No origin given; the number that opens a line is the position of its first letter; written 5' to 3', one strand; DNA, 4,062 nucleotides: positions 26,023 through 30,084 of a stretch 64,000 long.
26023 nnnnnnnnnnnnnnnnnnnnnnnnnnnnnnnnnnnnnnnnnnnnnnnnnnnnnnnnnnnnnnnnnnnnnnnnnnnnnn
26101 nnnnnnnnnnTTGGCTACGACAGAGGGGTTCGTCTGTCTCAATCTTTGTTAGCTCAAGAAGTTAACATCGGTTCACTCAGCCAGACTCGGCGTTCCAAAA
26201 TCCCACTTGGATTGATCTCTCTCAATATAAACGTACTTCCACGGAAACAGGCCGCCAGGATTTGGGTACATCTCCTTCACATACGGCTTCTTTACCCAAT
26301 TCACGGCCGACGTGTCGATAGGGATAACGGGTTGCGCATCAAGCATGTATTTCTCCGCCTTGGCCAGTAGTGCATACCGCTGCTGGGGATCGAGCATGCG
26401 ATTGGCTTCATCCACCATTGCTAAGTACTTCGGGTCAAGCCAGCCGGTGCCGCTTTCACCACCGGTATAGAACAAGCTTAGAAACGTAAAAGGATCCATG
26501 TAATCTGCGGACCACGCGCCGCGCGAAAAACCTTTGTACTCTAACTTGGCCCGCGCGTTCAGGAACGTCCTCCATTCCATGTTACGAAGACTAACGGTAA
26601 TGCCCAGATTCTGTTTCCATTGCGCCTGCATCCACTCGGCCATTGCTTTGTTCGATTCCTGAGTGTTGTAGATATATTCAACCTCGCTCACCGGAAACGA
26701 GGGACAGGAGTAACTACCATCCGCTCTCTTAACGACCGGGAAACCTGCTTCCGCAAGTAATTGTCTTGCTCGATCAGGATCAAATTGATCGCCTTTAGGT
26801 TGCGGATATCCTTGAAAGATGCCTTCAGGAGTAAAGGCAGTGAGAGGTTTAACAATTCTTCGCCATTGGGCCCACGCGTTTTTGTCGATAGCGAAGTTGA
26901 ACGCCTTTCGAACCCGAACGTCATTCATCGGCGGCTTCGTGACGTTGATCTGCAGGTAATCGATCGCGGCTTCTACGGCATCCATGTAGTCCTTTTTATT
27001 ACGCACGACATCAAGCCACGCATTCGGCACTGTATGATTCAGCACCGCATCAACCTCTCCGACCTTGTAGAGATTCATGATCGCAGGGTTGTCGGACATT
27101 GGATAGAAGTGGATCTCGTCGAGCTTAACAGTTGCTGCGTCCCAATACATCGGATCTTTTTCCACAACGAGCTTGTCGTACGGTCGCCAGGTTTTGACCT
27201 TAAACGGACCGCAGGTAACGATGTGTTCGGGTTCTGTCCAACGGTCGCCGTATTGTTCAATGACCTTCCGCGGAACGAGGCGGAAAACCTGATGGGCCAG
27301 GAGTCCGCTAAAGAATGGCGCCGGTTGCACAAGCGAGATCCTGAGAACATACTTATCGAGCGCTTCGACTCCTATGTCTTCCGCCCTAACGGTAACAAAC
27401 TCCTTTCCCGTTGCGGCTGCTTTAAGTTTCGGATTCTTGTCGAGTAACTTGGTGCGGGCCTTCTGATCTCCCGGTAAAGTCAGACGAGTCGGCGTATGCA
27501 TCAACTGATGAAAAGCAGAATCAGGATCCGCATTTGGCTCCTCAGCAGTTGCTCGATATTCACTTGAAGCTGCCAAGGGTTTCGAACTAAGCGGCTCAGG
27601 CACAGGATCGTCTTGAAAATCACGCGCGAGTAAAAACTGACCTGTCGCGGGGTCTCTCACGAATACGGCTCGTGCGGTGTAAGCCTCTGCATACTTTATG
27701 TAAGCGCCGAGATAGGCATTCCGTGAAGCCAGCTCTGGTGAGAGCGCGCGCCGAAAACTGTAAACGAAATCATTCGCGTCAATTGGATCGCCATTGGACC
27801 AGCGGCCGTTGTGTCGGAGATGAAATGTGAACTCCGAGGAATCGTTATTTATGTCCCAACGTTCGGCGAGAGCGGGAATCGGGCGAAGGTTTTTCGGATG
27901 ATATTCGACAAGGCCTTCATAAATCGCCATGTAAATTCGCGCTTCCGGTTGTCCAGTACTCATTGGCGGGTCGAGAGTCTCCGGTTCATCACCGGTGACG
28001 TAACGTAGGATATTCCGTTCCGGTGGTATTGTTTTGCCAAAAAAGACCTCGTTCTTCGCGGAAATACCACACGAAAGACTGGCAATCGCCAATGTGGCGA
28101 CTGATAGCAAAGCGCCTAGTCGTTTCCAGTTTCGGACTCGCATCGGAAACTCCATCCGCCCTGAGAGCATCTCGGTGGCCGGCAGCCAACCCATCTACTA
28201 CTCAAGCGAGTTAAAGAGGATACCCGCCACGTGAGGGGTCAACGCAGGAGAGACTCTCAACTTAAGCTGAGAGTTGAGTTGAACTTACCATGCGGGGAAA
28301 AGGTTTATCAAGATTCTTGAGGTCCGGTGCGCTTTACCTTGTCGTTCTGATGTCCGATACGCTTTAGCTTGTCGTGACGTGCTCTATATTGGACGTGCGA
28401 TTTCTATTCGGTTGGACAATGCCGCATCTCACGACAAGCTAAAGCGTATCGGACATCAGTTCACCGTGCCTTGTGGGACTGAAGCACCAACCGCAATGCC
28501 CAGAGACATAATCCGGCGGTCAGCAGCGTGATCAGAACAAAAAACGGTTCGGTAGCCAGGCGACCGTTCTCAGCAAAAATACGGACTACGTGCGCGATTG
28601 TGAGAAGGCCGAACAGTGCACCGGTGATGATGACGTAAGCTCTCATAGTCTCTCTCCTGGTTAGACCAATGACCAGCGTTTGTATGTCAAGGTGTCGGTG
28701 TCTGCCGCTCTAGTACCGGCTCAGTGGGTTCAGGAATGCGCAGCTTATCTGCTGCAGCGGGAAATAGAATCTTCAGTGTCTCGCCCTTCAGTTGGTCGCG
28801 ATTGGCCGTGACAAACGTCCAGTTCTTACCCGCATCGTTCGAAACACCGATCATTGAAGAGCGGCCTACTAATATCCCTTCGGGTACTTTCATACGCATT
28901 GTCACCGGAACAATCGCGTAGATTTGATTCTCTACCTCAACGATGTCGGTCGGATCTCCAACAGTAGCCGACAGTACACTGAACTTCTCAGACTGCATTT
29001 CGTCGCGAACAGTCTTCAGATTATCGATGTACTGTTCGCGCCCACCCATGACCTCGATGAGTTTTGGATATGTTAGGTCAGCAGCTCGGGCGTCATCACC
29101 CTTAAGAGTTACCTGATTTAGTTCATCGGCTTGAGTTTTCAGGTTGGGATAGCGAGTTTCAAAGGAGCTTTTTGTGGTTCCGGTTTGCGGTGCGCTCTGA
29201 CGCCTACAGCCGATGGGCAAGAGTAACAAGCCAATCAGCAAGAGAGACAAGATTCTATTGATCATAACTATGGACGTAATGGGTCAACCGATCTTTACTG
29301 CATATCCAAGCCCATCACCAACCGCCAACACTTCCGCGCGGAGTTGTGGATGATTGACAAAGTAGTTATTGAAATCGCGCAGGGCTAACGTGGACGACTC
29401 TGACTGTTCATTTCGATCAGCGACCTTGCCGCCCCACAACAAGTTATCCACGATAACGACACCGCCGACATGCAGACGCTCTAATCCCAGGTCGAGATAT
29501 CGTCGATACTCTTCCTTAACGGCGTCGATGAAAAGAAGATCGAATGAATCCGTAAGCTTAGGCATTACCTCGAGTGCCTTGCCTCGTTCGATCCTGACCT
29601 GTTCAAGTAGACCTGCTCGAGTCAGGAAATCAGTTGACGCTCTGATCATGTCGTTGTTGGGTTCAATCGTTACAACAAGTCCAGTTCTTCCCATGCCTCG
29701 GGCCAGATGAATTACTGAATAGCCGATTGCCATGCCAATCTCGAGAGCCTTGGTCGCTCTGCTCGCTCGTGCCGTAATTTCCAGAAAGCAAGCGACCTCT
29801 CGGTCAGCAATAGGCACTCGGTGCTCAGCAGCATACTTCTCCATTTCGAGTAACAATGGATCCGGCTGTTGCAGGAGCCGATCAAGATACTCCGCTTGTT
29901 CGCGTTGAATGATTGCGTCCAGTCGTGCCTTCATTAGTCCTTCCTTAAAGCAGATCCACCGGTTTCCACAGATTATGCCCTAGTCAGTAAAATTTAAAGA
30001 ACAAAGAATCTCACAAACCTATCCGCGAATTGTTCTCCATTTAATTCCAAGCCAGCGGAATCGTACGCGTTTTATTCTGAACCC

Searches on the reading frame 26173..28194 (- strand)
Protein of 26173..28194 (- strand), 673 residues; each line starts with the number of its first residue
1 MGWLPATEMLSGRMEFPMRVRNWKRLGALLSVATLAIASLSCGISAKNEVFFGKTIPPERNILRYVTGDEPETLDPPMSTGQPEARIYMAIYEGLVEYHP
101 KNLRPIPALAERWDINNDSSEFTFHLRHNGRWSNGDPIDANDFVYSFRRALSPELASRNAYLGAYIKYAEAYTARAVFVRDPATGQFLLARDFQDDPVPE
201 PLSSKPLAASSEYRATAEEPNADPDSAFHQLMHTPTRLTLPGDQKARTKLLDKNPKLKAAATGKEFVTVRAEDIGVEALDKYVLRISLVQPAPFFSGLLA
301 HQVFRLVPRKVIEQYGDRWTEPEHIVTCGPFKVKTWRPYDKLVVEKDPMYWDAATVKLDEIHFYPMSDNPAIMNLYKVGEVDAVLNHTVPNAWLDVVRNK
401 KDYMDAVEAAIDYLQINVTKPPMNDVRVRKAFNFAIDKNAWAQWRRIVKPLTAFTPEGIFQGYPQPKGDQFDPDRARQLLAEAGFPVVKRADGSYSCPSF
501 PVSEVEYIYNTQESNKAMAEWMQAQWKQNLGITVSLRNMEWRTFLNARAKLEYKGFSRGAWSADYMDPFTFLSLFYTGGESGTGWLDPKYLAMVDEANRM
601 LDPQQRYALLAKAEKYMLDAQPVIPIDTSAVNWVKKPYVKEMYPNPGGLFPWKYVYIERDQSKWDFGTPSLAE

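Call 14: search_protein_families(library=pfam, proteins=[window:26173-28194:-], max_evalue=0.001)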
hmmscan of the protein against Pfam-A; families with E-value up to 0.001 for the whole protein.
window:26173-28194:- (673 aa): 1 family
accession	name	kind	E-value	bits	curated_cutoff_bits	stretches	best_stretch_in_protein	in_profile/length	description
PF00496.27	SBP_bac_5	-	2.8e-81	273.9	32.4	1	105-581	2-366/368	Bacterial extracellular solute-binding proteins, family 5 Middle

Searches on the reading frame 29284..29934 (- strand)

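Call 61: search_protein_families(library=pfam, proteins=[window:29284-29934:-], max_evalue=0.0001)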
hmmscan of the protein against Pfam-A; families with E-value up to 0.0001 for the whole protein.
window:29284-29934:- (216 aa): 5 families
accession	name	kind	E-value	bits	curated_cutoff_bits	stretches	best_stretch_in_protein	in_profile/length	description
PF01596.23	Methyltransf_3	-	3.1e-33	115.3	22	1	33-214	16-203/204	O-methyltransferase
PF13578.12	Methyltransf_24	-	2.9e-13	51.1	26.3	1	64-164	1-104/105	Methyltransferase domain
PF01135.25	PCMT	-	1.1e-05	25.8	20.3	1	47-145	62-157/210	Protein-L-isoaspartate(D-aspartate) O-methyltransferase (PCMT)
PF13847.12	Methyltransf_31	-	6.7e-05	23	27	1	59-140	3-84/145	Methyltransferase domain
PF13649.12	Methyltransf_25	-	9.5e-05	23.4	27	0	64-136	2-70/97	Methyltransferase domain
